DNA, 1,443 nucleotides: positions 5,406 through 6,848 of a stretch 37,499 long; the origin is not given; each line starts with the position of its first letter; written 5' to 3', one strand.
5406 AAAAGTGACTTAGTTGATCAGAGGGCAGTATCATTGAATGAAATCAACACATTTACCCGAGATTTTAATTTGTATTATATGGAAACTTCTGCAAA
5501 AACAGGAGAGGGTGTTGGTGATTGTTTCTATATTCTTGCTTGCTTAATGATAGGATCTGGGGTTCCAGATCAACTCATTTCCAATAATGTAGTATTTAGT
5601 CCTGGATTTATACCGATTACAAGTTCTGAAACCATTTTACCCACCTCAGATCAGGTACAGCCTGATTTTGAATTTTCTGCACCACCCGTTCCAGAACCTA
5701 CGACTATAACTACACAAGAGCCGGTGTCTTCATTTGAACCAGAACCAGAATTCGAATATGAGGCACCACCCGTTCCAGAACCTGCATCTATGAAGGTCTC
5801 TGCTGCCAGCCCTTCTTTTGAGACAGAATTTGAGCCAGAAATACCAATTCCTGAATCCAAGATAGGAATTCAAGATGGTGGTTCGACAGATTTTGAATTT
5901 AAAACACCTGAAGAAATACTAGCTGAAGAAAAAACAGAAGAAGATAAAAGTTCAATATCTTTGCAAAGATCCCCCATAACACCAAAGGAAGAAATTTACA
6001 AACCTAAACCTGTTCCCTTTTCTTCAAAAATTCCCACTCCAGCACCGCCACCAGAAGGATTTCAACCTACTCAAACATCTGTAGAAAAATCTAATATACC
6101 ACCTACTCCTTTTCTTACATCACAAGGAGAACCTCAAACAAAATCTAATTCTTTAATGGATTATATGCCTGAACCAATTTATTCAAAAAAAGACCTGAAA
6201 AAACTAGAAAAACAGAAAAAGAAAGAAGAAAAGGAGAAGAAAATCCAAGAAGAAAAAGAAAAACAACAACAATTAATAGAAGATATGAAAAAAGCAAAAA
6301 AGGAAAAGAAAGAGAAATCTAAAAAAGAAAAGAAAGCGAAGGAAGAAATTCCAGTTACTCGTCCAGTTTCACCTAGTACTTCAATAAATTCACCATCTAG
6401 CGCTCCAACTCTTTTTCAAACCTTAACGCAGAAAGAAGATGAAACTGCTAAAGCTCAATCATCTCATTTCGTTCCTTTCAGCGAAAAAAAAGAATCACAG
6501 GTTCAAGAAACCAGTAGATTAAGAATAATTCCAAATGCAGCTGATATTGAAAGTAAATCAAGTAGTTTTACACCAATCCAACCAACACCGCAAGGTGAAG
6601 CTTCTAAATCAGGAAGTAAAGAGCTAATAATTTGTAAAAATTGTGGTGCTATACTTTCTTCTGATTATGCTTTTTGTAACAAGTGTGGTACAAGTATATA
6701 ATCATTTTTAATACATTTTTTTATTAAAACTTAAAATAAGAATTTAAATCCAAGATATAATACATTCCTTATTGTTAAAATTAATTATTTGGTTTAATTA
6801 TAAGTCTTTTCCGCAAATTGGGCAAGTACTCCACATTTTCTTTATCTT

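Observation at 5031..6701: Rab-signature small GTPase whose tail ends in a zinc ribbon instead of a prenylation motif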

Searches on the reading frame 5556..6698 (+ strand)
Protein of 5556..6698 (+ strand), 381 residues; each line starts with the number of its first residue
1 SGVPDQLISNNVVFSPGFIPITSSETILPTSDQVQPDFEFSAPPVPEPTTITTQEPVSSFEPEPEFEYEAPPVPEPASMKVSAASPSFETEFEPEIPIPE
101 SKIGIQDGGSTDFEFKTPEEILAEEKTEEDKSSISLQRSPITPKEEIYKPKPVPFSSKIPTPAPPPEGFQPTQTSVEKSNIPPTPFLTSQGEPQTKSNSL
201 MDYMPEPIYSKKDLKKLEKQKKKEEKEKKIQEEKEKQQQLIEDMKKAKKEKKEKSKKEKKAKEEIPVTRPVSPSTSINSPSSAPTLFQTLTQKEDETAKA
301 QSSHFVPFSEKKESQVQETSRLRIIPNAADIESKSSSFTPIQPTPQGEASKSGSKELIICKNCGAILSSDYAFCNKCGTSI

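Call 24: search_protein_representatives(protein=window:5556-6698:+)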
Query: 381 residues. Proteins with E-value up to 0.001 (for the whole library): 107; up to 1e-10: 33; up to 1e-30: 15. The best 107 are listed.
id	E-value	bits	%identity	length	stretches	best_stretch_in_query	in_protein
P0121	4.5e-110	385.0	96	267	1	183-381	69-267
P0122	6.9e-105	367.9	62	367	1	1-379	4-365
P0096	9.6e-94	331.2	55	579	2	1-240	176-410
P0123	3.2e-67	244.0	78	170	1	214-380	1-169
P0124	1.0e-56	209.5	49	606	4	216-380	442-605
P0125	3.7e-47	178.0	52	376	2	55-380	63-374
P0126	4.7e-45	171.1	48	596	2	33-380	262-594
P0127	1.6e-39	152.9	47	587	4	210-379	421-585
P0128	4.9e-38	148.0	52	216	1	182-380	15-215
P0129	1.1e-37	146.9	49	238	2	188-380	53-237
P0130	1.8e-36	142.8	55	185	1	1-160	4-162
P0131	2.1e-34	136.1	48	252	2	193-380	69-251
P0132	4.4e-34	135.0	45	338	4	215-379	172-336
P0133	5.2e-33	131.5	45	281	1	110-379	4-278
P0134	1.2e-32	130.3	43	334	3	157-380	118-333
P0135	2.9e-30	122.5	38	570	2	89-380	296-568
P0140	4.2e-25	105.5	38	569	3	56-380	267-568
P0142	3.3e-23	99.2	41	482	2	20-256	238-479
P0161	1.3e-07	48.0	42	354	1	3-176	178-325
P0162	1.5e-07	47.8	48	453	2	281-380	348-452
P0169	2.3e-06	43.8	33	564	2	43-380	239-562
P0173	4.9e-06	42.8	38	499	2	277-379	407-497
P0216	5.9e-04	35.9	38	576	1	291-379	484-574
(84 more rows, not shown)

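Call 35: find_encoding_contigs(protein=P0216, flank=6000, max_places=2)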
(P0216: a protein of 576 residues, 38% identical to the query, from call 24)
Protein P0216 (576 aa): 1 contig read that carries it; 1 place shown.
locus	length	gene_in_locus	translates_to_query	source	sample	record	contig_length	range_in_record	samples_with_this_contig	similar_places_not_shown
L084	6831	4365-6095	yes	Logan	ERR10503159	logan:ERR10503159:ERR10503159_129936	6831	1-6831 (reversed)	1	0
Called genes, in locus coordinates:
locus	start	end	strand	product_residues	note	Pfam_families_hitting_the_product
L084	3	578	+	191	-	?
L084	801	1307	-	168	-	-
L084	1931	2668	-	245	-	PF12773:DZR (faint), PF10571:UPF0547 (weak)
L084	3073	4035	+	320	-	PF09822:ABC_transp_aux, PF23355:IFT52_GIFT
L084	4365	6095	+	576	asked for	PF00025:Arf, PF00071:Ras, PF08477:Roc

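Call 36: find_encoding_contigs(protein=P0162, flank=6000, max_places=2)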
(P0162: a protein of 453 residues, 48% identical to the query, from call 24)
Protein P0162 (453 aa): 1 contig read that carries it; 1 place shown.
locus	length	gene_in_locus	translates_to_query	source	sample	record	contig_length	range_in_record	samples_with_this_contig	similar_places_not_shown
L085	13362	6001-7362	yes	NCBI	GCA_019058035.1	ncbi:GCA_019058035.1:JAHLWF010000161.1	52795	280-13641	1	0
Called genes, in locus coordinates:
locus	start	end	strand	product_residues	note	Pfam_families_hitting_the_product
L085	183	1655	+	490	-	PF01139:RtcB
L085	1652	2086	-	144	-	PF01951:Archease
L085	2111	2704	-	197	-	PF00892:EamA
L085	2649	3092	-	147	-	PF00892:EamA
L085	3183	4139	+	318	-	PF00025:Arf, PF00071:Ras, PF01926:MMR_HSR1 (faint), PF04670:Gtr1_RagA, PF08477:Roc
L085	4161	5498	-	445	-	PF00215:OMPdecase, PF00218:IGPS (weak), PF00834:Ribul_P_3_epim (weak), PF03737:RraA-like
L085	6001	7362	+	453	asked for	PF00025:Arf, PF00071:Ras, PF03029:ATP_bind_1 (faint), PF08477:Roc, PF13240:Zn_Ribbon_1 (weak)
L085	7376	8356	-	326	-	-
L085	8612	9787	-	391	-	PF00282:Pyridoxal_deC, PF00155:Aminotran_1_2 (weak), PF00266:Aminotran_5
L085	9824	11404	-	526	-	PF00370:FGGY_N, PF02782:FGGY_C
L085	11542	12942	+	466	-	PF00202:Aminotran_3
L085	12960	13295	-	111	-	PF03819:MazG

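Call 37: find_encoding_contigs(protein=P0173, flank=6000, max_places=2)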
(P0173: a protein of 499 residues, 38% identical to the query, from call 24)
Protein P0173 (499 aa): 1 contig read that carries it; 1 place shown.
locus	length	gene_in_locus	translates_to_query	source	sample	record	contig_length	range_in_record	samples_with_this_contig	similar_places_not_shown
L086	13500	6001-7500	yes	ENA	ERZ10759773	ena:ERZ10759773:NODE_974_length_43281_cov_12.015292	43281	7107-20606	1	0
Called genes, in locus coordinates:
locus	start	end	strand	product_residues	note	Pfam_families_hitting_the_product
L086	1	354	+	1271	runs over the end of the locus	PF02514:CobN-Mg_chel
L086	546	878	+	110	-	-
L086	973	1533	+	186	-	PF00025:Arf, PF00071:Ras, PF04670:Gtr1_RagA (weak), PF08477:Roc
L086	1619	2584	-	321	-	-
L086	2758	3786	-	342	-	PF01063:Aminotran_4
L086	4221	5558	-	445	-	PF00215:OMPdecase, PF01884:PcrB (faint), PF03737:RraA-like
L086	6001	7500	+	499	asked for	PF00025:Arf, PF00071:Ras, PF03029:ATP_bind_1 (faint), PF08477:Roc, PF13240:Zn_Ribbon_1 (weak)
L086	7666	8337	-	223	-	PF17032:Zn_ribbon_15 (faint), PF12773:DZR (faint)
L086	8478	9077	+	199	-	PF09873:SepCysE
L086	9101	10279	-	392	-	PF00282:Pyridoxal_deC, PF00266:Aminotran_5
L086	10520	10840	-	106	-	PF03819:MazG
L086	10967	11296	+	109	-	PF12973:Cupin_7 (weak), PF02311:AraC_binding (weak), PF07883:Cupin_2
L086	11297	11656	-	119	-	-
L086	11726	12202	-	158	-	PF01849:NAC, PF19026:UBA_HYPK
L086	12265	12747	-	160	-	PF14810:TGT_C2, PF03657:UPF0113 (faint), PF01472:PUA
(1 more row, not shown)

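Call 38: list_cluster_members(proteins=[P0124, P0126, P0135, P0140, P0142, P0169, P0173, P0162, P0216, P0161])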
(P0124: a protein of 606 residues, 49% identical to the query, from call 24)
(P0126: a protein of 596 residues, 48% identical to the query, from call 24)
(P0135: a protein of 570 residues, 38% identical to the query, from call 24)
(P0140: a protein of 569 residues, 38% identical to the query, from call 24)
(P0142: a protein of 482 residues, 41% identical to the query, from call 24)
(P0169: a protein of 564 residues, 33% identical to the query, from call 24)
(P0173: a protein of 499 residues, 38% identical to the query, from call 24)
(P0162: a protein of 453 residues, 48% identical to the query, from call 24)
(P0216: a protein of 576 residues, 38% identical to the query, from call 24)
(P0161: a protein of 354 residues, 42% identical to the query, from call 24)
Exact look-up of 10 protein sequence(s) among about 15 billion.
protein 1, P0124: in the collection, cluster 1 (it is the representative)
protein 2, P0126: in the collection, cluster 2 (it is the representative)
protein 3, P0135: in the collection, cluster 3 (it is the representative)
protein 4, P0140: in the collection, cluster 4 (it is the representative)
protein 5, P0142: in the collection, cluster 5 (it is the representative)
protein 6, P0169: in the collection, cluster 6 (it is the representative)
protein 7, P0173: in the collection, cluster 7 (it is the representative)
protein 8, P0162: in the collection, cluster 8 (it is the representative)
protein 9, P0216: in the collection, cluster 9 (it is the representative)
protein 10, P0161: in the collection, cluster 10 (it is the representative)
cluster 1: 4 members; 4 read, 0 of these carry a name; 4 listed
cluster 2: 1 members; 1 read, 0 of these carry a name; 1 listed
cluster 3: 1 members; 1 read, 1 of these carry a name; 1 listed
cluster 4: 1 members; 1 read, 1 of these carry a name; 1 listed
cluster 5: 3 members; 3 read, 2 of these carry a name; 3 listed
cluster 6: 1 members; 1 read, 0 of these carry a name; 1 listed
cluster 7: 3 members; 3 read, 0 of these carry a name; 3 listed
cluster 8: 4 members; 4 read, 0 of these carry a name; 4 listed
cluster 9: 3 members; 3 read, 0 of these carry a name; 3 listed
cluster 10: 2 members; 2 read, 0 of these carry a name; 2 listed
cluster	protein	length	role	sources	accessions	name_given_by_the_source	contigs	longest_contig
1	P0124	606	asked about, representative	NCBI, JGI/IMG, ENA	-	-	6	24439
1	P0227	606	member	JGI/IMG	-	-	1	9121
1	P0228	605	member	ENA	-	-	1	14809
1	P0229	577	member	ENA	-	-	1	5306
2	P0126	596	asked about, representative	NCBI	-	-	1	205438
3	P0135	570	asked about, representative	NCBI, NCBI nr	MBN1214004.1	MAG: GTP-binding protein [Candidatus Lokiarchaeota archaeon] | GTP-binding protein [Candidatus Lokiarchaeota archaeon]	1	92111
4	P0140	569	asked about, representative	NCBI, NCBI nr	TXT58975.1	MAG: Small GTP-binding domain protein [Promethearchaeota archaeon] | MAG: Small GTP-binding domain protein [Candidatus Lokiarchaeota archaeon]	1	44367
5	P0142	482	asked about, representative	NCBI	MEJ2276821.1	MAG: GTP-binding protein [Candidatus Lokiarchaeota archaeon]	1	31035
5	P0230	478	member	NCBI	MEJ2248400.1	MAG: GTP-binding protein [Candidatus Lokiarchaeota archaeon]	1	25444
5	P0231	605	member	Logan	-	-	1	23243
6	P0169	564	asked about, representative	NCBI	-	-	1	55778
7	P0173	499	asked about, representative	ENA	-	-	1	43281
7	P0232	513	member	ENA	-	-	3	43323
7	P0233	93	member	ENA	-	-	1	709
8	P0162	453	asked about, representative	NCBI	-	-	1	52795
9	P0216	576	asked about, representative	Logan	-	-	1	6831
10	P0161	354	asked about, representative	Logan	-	-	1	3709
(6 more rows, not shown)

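Call 79: find_homologous_proteins(query=P0216, max_evalue=1e-10)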
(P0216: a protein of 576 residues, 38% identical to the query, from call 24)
Query P0216 (576 aa): 864 proteins with E <= 1e-10 among 7044 candidates; the best 120 are listed.
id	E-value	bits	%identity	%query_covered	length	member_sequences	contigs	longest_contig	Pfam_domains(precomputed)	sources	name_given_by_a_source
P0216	0.0e+0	1292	100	100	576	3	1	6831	PF00025.28,PF08477.20,PF00071.29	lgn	-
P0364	0.0e+0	1136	84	100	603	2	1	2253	PF00025.28,PF08477.20,PF00071.29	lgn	-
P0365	8.1e-180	617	43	28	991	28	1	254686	PF08477.20,PF00493.30,PF13401.13,PF03193.23,PF10662.16,PF05673.20,PF07728.21,PF04670.19,PF13191.13,PF05729.19,PF13521.13,PF00009.34,PF13481.13,PF00071.29,PF01926.30,PF00025.28,PF09439.17,PF13555.13,PF03029.24,PF00735.25,PF13479.13,PF00005.34,PF12775.14,PF02421.25,PF00910.29,PF05621.18,PF20720.4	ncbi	ncbi:unnamed protein product [Rotaria socialis]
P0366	1.3e-138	481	47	100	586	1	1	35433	PF00025.28,PF08477.20,PF00071.29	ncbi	ncbi:MAG: GTP-binding protein [Promethearchaeota archaeon]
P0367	1.4e-115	405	49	81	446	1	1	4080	PF00025.28,PF08477.20,PF00071.29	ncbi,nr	ncbi:MAG: GTP-binding protein, partial [archaeon]|nr:GTP-binding protein [archaeon]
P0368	9.0e-114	399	41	100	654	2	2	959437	PF13240.12,PF00025.28,PF08477.20,PF00071.29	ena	-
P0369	4.9e-113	397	42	100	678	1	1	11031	PF13240.12,PF00025.28,PF08477.20,PF00071.29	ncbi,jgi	ncbi:MAG: GTP-binding protein [Promethearchaeota archaeon]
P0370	5.7e-113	396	46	100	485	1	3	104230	PF13240.12,PF00025.28,PF08477.20,PF00071.29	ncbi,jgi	ncbi:MAG: GTP-binding protein [Promethearchaeota archaeon]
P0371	3.1e-109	384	44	99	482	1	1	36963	PF13240.12,PF00025.28,PF08477.20,PF00071.29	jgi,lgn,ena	-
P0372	5.3e-108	380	44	99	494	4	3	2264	PF13240.12,PF00025.28,PF08477.20,PF00071.29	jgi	jgi:small GTP-binding protein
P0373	1.1e-105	372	43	100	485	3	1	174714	PF00025.28,PF08477.20,PF00071.29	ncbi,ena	-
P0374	4.5e-105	370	44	99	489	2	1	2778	PF13240.12,PF00025.28,PF08477.20,PF00071.29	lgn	-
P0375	6.4e-105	370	42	99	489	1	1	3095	PF00025.28,PF08477.20,PF00071.29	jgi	jgi:small GTP-binding protein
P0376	2.2e-104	368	43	30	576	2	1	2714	PF01926.30,PF00025.28,PF09439.17,PF08477.20,PF12775.14,PF00009.34,PF13555.13,PF03193.23,PF10662.16,PF04670.19,PF00071.29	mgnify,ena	mgnify:CR=1 FL=1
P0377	2.3e-104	368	73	34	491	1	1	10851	PF13240.12,PF00025.28,PF08477.20,PF00071.29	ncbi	-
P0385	5.2e-80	288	70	31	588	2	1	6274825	PF13240.12,PF00025.28,PF08477.20,PF00071.29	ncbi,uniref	ncbi:GTP-binding protein [Candidatus Lokiarchaeum ossiferum]|uniref:GTP-binding protein n=1 Tax=Cand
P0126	3.5e-75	272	36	16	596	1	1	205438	PF13240.12,PF00025.28,PF08477.20,PF00071.29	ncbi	-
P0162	3.9e-74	268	63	31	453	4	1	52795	PF13240.12,PF00025.28,PF08477.20,PF03029.24,PF00071.29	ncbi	-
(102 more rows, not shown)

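Call 81: find_encoding_contigs(protein=P0385, flank=6000, max_places=1)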
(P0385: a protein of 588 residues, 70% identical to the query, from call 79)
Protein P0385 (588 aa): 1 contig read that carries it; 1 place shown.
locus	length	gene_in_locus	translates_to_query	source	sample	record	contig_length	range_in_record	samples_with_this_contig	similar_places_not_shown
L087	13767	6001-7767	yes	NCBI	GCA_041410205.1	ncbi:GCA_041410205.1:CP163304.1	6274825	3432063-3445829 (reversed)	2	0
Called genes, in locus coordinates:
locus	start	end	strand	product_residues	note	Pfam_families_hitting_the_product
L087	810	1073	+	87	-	-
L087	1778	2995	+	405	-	PF16450:Prot_ATP_ID_OB_C, PF05673:DUF815 (faint), PF00004:AAA, PF07724:AAA_2 (weak), PF07728:AAA_5 (weak), PF17862:AAA_lid_3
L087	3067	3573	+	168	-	PF14810:TGT_C2, PF01472:PUA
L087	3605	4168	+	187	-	PF01849:NAC (weak), PF19026:UBA_HYPK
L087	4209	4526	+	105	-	-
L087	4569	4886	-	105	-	-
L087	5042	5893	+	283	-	-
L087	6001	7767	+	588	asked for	PF00025:Arf, PF00071:Ras, PF08477:Roc, PF13240:Zn_Ribbon_1 (weak)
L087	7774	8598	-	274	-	-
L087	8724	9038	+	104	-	PF03819:MazG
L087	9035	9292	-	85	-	PF01037:AsnC_trans_reg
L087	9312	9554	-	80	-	PF01037:AsnC_trans_reg, PF22482:AsnC_trans_reg_3 (weak)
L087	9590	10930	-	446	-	PF00892:EamA (weak), PF01037:AsnC_trans_reg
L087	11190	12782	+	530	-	PF00370:FGGY_N, PF02782:FGGY_C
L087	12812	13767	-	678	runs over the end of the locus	PF13604:AAA_30 (faint), PF00580:UvrD-helicase, PF13245:AAA_19, PF13361:UvrD_C, PF13538:UvrD_C_2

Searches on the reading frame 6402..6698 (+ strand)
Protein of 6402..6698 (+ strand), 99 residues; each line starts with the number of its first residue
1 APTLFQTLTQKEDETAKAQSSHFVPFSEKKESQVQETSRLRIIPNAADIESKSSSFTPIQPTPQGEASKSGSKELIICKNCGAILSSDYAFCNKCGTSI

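Call 31: find_related_loci(query=A4, collection=genome_contigs, flank=6000)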
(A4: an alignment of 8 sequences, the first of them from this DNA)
Query A4 (99 aa) in genome_contigs; peptide patterns used: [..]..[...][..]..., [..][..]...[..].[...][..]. (x = any residue, [..] = any of these).
311 stretches matched a pattern; 95 encode a relative of the query (tblastn E <= 1e-3); the best 80 are kept; 80 distinct loci.
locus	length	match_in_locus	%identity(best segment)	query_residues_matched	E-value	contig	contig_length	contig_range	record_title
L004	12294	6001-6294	83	2-99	3e-52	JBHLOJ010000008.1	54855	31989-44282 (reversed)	MAG: Promethearchaeota archaeon isolate DZ3M.322 DZ3M.322@1467, whole genome shotgun sequence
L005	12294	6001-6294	83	2-97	6e-51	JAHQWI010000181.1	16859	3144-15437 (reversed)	MAG: Promethearchaeia archaeon isolate ABR03 NODE_659_length_16859_cov_5, whole genome shotgun sequence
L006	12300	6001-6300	80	2-99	1e-50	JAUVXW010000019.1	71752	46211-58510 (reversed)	MAG: Promethearchaeota archaeon isolate CSMAG_1226 CSMAG_1226_k141_325759_length_71752_cov_20.9791, whole genome shotgun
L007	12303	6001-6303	75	1-99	2e-47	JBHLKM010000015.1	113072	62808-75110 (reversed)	MAG: Candidatus Hodarchaeota archaeon isolate DZ1B.338 DZ1B.338@255, whole genome shotgun sequence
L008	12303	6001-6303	67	1-99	2e-41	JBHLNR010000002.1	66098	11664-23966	MAG: Promethearchaeota archaeon isolate DZ2S.368 DZ2S.368@1009, whole genome shotgun sequence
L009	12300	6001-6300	63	2-99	4e-38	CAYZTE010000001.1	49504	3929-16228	MAG TPA_asm: uncultured archaeon isolate SRP239594_co1_176 genome assembly, contig: NODE_94_length_49504_cov_60.492993,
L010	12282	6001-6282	67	2-99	3e-37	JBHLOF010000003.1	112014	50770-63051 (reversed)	MAG: Promethearchaeota archaeon isolate DZ3M.28 DZ3M.28@314, whole genome shotgun sequence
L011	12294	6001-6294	66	2-99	3e-37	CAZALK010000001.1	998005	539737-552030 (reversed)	MAG TPA_asm: uncultured archaeon isolate binchicken_co136_26 genome assembly, contig: NODE_1_length_998005_cov_231.86491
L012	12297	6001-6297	62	3-99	1e-36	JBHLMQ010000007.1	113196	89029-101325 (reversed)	MAG: Promethearchaeota archaeon isolate DZ2M.350 DZ2M.350@321, whole genome shotgun sequence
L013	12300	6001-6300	62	2-99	2e-36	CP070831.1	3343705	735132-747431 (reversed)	MAG: Promethearchaeota archaeon isolate bin108 chromosome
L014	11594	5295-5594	61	2-99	4e-36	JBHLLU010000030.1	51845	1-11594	MAG: Promethearchaeota archaeon isolate DZ1S.191 DZ1S.191@1039, whole genome shotgun sequence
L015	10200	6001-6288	65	4-97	3e-35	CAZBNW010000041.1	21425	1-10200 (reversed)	MAG TPA_asm: uncultured archaeon isolate SRP239594_co1_47 genome assembly, contig: NODE_897_length_21425_cov_148.546982,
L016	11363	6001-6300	59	2-99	3e-35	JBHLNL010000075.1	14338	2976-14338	MAG: Promethearchaeota archaeon isolate DZ2S.275 DZ2S.275@13832, whole genome shotgun sequence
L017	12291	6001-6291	59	2-99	4e-35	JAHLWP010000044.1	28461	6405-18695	MAG: Promethearchaeota archaeon isolate 9R3_44 NODE_221_length_28461_cov_256.401711, whole genome shotgun sequence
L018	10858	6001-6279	61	4-97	4e-35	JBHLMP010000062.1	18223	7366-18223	MAG: Promethearchaeota archaeon isolate DZ2M.348 DZ2M.348@9278, whole genome shotgun sequence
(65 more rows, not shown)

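Call 78: search_solved_structures(query=A4, max_evalue=10, show_alignments=3)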
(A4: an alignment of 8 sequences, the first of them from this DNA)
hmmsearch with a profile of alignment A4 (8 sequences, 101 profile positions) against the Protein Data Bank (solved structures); distinct sequences matched with E-value up to 10: 3.
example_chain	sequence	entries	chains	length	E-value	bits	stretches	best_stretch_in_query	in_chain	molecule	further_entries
7q8e_A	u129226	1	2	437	1.6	12.5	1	65-98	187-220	Lipid II isoglutaminyl synthase (glutamine-hydrolyzing) subunit MurT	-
6gs2_B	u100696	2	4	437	1.6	12.5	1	65-98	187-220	SA1708 protein | DUF1727 domain-containing protein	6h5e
5jc3_A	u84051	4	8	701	1.7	12.4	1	10-88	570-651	Melanoma differentiation associated protein-5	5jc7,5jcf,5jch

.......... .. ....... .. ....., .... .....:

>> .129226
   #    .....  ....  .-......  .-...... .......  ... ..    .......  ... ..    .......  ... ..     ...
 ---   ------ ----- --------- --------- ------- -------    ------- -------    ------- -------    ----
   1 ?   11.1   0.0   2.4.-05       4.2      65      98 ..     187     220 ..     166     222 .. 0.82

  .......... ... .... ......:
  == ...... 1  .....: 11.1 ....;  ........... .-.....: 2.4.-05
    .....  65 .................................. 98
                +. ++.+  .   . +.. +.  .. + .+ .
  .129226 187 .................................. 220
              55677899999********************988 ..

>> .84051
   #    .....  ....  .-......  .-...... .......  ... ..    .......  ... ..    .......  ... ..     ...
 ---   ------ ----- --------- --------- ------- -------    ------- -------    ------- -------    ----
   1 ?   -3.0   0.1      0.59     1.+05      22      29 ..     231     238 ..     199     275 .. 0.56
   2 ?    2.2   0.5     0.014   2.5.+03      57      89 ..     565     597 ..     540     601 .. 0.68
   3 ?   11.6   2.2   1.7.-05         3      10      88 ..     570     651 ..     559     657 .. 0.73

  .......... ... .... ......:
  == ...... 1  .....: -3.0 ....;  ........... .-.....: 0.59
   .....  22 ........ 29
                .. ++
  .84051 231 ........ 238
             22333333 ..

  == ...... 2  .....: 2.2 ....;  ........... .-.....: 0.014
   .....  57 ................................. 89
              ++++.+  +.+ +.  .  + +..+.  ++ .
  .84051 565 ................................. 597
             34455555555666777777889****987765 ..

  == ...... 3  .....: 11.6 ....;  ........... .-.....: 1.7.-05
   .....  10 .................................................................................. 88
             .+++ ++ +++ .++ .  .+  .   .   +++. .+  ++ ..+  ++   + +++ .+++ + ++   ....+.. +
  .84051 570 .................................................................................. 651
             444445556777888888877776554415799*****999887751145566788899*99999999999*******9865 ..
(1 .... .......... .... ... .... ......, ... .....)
